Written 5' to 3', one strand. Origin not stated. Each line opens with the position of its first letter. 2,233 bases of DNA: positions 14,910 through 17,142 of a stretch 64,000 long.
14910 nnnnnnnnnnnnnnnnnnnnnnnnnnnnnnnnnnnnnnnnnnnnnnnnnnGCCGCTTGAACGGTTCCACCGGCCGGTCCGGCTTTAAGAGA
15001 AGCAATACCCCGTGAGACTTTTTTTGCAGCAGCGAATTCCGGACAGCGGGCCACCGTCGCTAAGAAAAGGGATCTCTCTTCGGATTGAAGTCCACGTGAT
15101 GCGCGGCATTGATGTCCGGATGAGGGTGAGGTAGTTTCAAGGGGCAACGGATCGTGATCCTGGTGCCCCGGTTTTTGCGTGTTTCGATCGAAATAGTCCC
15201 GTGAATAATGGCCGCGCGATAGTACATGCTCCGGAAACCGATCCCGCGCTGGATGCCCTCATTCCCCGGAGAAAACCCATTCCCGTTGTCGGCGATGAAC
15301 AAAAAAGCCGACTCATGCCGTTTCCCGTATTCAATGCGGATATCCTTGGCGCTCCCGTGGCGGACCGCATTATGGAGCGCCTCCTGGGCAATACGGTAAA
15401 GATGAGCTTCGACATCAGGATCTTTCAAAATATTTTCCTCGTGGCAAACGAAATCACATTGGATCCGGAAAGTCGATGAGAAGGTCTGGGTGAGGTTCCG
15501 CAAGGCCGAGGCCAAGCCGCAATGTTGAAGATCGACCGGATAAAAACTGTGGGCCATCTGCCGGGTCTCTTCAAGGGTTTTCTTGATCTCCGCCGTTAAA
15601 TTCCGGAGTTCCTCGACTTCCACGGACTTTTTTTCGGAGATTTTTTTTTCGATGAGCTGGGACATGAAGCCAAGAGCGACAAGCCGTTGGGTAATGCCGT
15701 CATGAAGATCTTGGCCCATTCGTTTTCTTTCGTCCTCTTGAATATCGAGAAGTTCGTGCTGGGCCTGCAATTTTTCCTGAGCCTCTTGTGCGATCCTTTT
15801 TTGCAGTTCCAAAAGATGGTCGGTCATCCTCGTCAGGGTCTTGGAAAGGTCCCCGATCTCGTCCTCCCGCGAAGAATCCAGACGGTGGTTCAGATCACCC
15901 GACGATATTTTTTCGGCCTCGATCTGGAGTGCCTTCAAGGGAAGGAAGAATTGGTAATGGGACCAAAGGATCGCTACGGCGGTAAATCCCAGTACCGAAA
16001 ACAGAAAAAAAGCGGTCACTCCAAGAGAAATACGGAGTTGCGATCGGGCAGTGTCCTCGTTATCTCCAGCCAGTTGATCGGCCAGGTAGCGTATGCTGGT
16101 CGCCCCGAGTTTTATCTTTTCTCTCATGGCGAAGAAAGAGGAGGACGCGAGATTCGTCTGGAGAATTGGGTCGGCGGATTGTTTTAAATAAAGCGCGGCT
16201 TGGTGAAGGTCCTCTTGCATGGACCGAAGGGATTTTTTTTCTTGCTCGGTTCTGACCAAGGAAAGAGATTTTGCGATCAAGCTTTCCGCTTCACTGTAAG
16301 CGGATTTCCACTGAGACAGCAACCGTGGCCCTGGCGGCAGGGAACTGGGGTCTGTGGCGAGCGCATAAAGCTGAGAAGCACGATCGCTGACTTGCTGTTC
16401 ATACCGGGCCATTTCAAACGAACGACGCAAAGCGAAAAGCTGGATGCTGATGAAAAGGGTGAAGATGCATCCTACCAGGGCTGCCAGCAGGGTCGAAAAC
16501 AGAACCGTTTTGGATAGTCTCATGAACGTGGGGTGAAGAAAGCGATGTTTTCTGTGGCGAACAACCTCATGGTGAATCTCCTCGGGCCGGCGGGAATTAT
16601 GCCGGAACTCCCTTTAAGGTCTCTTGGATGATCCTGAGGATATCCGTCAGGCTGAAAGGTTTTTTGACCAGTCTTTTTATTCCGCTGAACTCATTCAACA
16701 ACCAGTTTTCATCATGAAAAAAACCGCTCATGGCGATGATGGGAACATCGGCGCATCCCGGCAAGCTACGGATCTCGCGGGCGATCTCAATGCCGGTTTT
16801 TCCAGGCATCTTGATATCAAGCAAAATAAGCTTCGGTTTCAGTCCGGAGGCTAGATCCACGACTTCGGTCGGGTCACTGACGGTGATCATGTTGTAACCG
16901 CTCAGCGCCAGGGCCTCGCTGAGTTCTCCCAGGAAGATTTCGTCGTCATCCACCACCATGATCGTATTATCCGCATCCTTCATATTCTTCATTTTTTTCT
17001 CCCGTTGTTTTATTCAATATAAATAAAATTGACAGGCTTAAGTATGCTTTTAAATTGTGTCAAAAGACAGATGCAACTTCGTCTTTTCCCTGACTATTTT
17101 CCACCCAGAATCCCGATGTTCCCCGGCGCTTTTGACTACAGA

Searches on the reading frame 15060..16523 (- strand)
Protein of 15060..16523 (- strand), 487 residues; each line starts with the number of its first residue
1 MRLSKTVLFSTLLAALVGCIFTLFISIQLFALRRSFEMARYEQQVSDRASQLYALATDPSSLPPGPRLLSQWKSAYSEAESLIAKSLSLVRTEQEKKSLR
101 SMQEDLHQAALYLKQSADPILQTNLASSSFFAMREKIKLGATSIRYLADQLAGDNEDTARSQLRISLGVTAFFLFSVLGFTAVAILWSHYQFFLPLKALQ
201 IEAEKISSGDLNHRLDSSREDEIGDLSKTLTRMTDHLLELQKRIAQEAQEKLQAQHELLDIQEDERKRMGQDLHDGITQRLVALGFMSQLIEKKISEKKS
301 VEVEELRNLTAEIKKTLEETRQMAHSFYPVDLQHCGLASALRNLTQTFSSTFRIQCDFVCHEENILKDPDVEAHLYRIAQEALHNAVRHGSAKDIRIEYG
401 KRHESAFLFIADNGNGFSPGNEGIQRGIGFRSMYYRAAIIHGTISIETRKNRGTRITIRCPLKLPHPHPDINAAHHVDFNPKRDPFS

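Call 11: search_protein_families(library=pfam, proteins=[window:15060-16523:-], max_evalue=0.01)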
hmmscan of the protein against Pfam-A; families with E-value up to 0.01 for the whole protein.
window:15060-16523:- (487 aa): 4 families
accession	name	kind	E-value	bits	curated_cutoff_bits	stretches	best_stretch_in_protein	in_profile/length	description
PF07730.19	HisKA_3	-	7.7e-12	46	24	1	265-332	1-68/68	Histidine kinase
PF00672.30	HAMP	-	4.9e-11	43.2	25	1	195-238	9-52/53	HAMP domain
PF02518.31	HATPase_c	-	6.9e-10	39.8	26.4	1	372-463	3-110/111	Histidine kinase-, DNA gyrase B-, and HSP90-like ATPase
PF13581.12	HATPase_c_2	-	0.00076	19.9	27.4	1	374-421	31-83/127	Histidine kinase-like ATPase domain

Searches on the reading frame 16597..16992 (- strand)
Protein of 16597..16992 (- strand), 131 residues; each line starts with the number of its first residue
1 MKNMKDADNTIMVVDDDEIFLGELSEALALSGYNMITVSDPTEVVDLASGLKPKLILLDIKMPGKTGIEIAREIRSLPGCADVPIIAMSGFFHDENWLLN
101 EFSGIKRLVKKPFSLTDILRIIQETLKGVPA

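Call 11: search_protein_families(library=pfam, proteins=[window:16597-16992:-], max_evalue=0.01)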
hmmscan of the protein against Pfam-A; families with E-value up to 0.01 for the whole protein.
window:16597-16992:- (131 aa): 1 family
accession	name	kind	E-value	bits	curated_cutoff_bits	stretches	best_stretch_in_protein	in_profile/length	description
PF00072.30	Response_reg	-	5.3e-18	65.6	30.2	1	11-122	1-110/111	Response regulator receiver domain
